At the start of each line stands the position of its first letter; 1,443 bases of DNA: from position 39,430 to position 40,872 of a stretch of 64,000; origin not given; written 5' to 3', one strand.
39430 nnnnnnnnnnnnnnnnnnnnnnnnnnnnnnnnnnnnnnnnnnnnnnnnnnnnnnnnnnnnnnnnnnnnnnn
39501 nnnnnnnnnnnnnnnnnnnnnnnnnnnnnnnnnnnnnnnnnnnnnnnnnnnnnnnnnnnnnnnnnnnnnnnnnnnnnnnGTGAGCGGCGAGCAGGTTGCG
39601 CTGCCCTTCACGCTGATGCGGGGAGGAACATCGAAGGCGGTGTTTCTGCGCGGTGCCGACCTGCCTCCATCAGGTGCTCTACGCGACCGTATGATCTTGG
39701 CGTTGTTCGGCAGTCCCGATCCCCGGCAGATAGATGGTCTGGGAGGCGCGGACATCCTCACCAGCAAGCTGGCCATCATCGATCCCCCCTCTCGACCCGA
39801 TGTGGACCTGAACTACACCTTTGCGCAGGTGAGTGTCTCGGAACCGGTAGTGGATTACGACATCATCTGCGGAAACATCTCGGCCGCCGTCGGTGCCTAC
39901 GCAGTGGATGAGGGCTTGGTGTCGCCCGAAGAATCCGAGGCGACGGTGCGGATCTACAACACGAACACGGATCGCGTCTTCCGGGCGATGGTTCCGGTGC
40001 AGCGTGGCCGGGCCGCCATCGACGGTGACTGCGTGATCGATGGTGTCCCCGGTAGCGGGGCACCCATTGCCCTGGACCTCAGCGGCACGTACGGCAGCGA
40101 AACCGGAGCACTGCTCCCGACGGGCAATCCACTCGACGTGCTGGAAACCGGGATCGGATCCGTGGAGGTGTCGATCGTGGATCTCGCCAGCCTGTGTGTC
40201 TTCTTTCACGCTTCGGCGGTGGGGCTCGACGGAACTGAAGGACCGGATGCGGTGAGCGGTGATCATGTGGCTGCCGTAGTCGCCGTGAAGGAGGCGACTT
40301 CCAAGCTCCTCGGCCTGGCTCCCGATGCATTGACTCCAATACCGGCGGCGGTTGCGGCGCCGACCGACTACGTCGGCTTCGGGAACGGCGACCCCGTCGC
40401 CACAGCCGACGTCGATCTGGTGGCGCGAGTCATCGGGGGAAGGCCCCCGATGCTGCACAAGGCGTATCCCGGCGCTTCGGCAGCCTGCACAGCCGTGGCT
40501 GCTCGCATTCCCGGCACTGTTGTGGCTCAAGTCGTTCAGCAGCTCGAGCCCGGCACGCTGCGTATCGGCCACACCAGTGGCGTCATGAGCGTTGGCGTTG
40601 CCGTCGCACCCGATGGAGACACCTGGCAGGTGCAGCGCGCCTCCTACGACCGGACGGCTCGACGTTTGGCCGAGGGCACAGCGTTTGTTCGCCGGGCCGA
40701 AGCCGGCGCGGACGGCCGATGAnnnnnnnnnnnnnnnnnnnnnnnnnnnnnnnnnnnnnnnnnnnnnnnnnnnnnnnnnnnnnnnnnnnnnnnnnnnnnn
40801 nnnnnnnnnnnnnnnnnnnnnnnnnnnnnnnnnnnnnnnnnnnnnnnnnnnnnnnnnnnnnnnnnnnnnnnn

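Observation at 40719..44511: hcrCAB-like 4-hydroxybenzoyl-CoA reductase with the diagnostic Cys-rich insertion in the FAD subunit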

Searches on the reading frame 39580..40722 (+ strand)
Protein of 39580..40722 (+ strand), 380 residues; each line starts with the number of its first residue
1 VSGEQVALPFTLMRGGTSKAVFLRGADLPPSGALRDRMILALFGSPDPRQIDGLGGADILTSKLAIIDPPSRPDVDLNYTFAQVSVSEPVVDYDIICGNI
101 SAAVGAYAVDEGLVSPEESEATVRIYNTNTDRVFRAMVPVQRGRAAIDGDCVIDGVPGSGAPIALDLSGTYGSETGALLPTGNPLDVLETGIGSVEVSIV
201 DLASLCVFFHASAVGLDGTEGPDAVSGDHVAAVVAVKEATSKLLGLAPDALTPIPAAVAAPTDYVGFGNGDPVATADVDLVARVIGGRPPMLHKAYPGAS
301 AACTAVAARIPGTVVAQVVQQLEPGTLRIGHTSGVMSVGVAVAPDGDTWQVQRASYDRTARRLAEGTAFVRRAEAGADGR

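Call 10: search_protein_families(library=pfam, proteins=[window:39580-40722:+], max_evalue=0.001)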
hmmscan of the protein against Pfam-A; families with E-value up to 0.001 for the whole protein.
window:39580-40722:+ (380 aa): 1 family
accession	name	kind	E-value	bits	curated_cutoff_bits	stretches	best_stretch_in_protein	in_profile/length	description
PF04303.18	PrpF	-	1.9e-95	320.4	27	1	6-370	2-370/371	PrpF protein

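Call 22: search_protein_families(library=ncbifam, proteins=[window:39580-40722:+], max_evalue=0.00001)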
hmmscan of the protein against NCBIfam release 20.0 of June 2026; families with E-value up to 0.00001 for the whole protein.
window:39580-40722:+ (380 aa): 2 families
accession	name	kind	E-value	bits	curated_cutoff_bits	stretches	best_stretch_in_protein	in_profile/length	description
NF033377.1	OMA_tautomer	equivalog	5.1e-83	278.9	440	1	13-370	1-348/349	4-oxalomesaconate tautomerase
TIGR02334.1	prpF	equivalog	8.1e-67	225.7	440.55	1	5-370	3-385/390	2-methylaconitate cis-trans isomerase PrpF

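Call 35: search_solved_structures(query=window:39580-40722:+, max_evalue=0.001)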
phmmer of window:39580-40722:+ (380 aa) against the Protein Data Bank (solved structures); distinct sequences matched with E-value up to 0.001: 8.
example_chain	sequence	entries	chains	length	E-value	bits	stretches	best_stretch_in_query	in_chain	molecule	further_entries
3g7k_A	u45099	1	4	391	6.5e-103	347.7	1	4-374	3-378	3-methylitaconate isomerase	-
2h9f_A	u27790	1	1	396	2.9e-59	204.1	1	5-368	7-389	Hypothetical protein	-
2pvz_A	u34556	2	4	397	1.3e-58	201.9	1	5-369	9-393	PrpF methylaconitate isomerase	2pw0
5k87_A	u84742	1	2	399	5.8e-58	199.8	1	5-369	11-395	2-methyl-aconitate isomerase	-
6p3j_A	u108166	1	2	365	6.1e-55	189.9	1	8-371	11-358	(4E)-oxalomesaconate Delta-isomerase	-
6p3h_A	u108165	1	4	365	4.8e-54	186.9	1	8-371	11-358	(4E)-oxalomesaconate Delta-isomerase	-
6p3k_A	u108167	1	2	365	1.8e-53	185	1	8-371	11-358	(4E)-oxalomesaconate Delta-isomerase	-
6otv_A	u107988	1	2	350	2.9e-48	167.9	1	8-369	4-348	Putative isomerase YbhH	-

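Call 37: find_related_loci(query=window:39580-40722:+, collection=genome_contigs, flank=10000)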
Query window:39580-40722:+ (380 aa) in genome_contigs; peptide patterns used: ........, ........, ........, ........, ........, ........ (x = any residue, [..] = any of these).
118 stretches matched a pattern; 7 encode a relative of the query (tblastn E <= 1e-3); 7 distinct loci.
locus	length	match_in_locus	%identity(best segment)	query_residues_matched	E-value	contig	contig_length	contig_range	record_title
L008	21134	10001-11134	84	1-378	0e+0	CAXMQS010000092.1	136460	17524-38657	MAG: uncultured Acidimicrobiia bacterium isolate 10C-St20-MC-01_bin.7.orig genome assembly, contig: k141_3069087, whole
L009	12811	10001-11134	84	1-378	0e+0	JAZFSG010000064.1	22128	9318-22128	MAG: Acidimicrobiia bacterium isolate BS1bin.31 BS1bin.31_64, whole genome shotgun sequence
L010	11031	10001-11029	86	1-345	0e+0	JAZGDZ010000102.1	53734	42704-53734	MAG: Acidimicrobiia bacterium isolate SCS3bin.8 SCS3bin.8_102, whole genome shotgun sequence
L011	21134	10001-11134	79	1-378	4e-177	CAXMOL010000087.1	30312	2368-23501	MAG: uncultured Kiloniellaceae bacterium isolate 07C-BC-St04_bin.20.orig genome assembly, contig: k141_2355080, whole ge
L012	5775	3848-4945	68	3-371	3e-152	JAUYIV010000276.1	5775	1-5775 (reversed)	MAG: Actinomycetota bacterium isolate C24_metabat.bin.110 C24_k141_381728, whole genome shotgun sequence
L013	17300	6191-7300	69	2-374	8e-151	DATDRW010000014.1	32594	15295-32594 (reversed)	MAG TPA_asm: Acidimicrobiia bacterium isolate SMAG_U7987 k141_3715669, whole genome shotgun sequence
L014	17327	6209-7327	68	2-377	7e-145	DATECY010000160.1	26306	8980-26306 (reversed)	MAG TPA_asm: Acidimicrobiia bacterium isolate SMAG_U8284 k141_1856085, whole genome shotgun sequence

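Call 53: find_related_loci(query=A1, collection=metagenome_contigs, flank=10000)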
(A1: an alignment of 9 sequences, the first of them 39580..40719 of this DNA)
Query A1 (380 aa) in metagenome_contigs; peptide patterns used: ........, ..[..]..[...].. (x = any residue, [..] = any of these).
600 stretches matched a pattern (row limit reached: there are more); 562 encode a relative of the query (tblastn E <= 1e-3); the best 80 are kept; 80 distinct loci.
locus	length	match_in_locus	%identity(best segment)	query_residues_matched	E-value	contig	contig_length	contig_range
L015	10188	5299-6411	82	1-371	0e+0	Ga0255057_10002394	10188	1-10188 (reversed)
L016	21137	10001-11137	76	1-379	6e-178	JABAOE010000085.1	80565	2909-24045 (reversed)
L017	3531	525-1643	67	2-374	5e-157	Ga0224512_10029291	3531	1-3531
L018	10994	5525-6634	69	2-374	5e-150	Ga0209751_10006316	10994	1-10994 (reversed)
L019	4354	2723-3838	63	4-375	2e-152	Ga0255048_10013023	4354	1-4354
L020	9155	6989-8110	65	4-378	2e-148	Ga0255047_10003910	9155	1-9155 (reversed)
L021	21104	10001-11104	68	5-372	4e-148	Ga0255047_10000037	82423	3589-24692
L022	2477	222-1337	63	2-371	2e-155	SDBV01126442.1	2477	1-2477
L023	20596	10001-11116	62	4-373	2e-144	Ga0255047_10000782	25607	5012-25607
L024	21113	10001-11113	63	2-372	6e-144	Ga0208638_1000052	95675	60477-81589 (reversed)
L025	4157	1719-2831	63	2-372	2e-147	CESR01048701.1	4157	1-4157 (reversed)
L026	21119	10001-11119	62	2-374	1e-143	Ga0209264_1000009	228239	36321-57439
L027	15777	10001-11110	63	4-371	3e-143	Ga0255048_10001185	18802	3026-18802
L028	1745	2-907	75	75-376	7e-150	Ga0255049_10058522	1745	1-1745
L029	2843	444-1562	61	2-372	8e-143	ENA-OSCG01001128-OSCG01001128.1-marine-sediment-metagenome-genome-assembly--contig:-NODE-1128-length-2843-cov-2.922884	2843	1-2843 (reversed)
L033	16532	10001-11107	62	4-371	4e-128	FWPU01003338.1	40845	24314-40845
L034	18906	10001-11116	61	4-373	6e-127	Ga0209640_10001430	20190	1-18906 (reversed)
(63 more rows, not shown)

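Call 64: search_protein_families(library=ncbifam, proteins=[L033:11223-13190:+, L033:13187-14269:+, L033:14411-16216:+, L034:11119-11874:+, L034:13187-14995:-], max_evalue=1e-10)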
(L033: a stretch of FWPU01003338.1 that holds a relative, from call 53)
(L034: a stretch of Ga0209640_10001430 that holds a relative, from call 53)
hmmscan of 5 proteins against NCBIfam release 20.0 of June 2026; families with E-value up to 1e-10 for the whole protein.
L033:11223-13190:+ (655 aa): 0 families

L033:13187-14269:+ (360 aa): 53 families (the best 25 are shown)
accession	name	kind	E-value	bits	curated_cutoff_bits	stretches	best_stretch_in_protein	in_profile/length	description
NF002878.0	PRK03321.1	subfamily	9.6e-125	416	374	1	3-355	4-348/352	histidinol-phosphate transaminase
TIGR01141.1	hisC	equivalog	4.6e-96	321.7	276.55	1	5-355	1-349/349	histidinol-phosphate transaminase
NF003496.0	PRK05166.1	equivalog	3.8e-79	266.1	540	1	5-356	11-370/373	histidinol-phosphate transaminase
NF002877.0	PRK03317.1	equivalog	1.1e-65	221.9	409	1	32-357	33-368/374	histidinol-phosphate transaminase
NF006580.0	PRK09105.1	subfamily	3.2e-61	207.3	444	1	25-357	41-372/375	pyridoxal phosphate-dependent aminotransferase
NF002726.0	PRK02610.1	equivalog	1.1e-59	202.2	391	1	4-354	5-367/374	histidinol-phosphate transaminase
TIGR01140.1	L_thr_O3P_dcar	equivalog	7.1e-59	199.6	290.55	1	31-353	18-331/331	threonine-phosphate decarboxylase CobD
NF006014.0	PRK08153.1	equivalog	5.2e-58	196.7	510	1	21-355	24-363/370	pyridoxal phosphate-dependent aminotransferase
NF051461.1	pyoverd_PtaA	equivalog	7.2e-51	173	500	1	26-354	30-358/359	pyoverdine biosynthesis transaminase PtaA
NF041364.1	GntC_guanitoxin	equivalog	6.1e-42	143.8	415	1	35-329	3-323/356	guanitoxin biosynthesis PLP-dependent (S)-gamma-hydroxy-L-arginine cyclodehydratase GntC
NF005915.1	PRK07908.1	equivalog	1.5e-34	119.8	360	1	46-352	28-331/332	Rv2231c family histidinol phosphate aminotransferase CobC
NF004870.0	PRK06225.1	equivalog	1.1e-33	116.6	351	1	51-328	49-338/380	pyridoxal phosphate-dependent aminotransferase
NF053748.1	bifunc_CobBC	exception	3.1e-30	105.2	950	1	33-352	483-796/797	bifunctional hydrogenobyrinic acid a,c-diamide synthase/histidinol phosphate aminotransferase CobBC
NF005601.0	PRK07337.1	equivalog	4.6e-30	105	496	1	4-298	8-316/394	pyridoxal phosphate-dependent aminotransferase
NF006225.0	PRK08354.1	equivalog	5.2e-30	104.9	288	1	107-355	84-315/318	putative aminotransferase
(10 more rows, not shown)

L033:14411-16216:+ (601 aa): 0 families

L034:11119-11874:+ (251 aa): 0 families

L034:13187-14995:- (602 aa): 7 families
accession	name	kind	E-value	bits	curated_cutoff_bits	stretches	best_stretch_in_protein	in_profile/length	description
NF052585.1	SucGlutTfsCaiB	equivalog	6.7e-73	245.6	750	1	218-590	7-392/394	succinate--glutarate CoA-transferase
NF003809.0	PRK05398.1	subfamily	3.4e-66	223.5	442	2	218-415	4-203/416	formyl-CoA transferase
TIGR03253.1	oxalate_frc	equivalog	3.7e-65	220.2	504.2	2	218-415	3-202/416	formyl-CoA transferase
NF008511.0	PRK11430.1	equivalog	1.5e-64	218.5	522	1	216-550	7-341/381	CoA:oxalate CoA-transferase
NF041294.1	Scnl_mescCoAtase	equivalog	7.2e-57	193.2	700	1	218-583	3-380/381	succinyl-CoA:mesaconate CoA-transferase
NF002914.1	PRK03525.1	equivalog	8.5e-39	133.6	413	1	217-601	8-396/400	L-carnitine CoA-transferase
TIGR04253.1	mesacon_CoA_iso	equivalog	1.5e-27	96.7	725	1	217-602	1-400/403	2-methylfumaryl-CoA isomerase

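Call 71: search_protein_families(library=pfam, alignment_id=A2, max_evalue=0.00001)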
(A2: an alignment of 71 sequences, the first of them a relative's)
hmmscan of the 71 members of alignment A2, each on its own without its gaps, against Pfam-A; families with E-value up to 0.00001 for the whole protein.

A. member 1, L016:21-752:+ (244 aa): 0 families

B. families by the number of members that match (of 71 scanned): 54 families (the first 25 are shown)
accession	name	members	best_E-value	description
PF02775.26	TPP_enzyme_C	9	7.5e-35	Thiamine pyrophosphate enzyme, C-terminal TPP binding domain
PF01855.24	POR_N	8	2.2e-71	Pyruvate flavodoxin/ferredoxin oxidoreductase, thiamine diP-bdg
PF01558.24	POR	8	1.7e-35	Pyruvate ferredoxin/flavodoxin oxidoreductase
PF17147.9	PFOR_II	5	1.2e-22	Pyruvate:ferredoxin oxidoreductase core domain II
PF12838.12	Fer4_7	5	3.3e-08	4Fe-4S dicluster domain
PF00037.32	Fer4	4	1.3e-07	4Fe-4S binding domain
PF14697.11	Fer4_21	3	2.3e-06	4Fe-4S dicluster domain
PF00005.33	ABC_tran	2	4.6e-27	ABC transporter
PF08352.17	oligo_HPY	2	2.7e-14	Oligopeptide/dipeptide transporter, C-terminal region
PF02780.25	Transketolase_C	2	5.7e-07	Transketolase, C-terminal domain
PF12797.12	Fer4_2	2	2.6e-06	4Fe-4S binding domain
PF02867.20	Ribonuc_red_lgC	1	1.4e-141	Ribonucleotide reductase, barrel domain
PF01458.23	SUFBD_core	1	9.8e-89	SUF system FeS cluster assembly, SufBD core domain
PF00501.34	AMP-binding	1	8.8e-70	AMP-binding enzyme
PF00425.24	Chorismate_bind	1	1.6e-69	chorismate binding enzyme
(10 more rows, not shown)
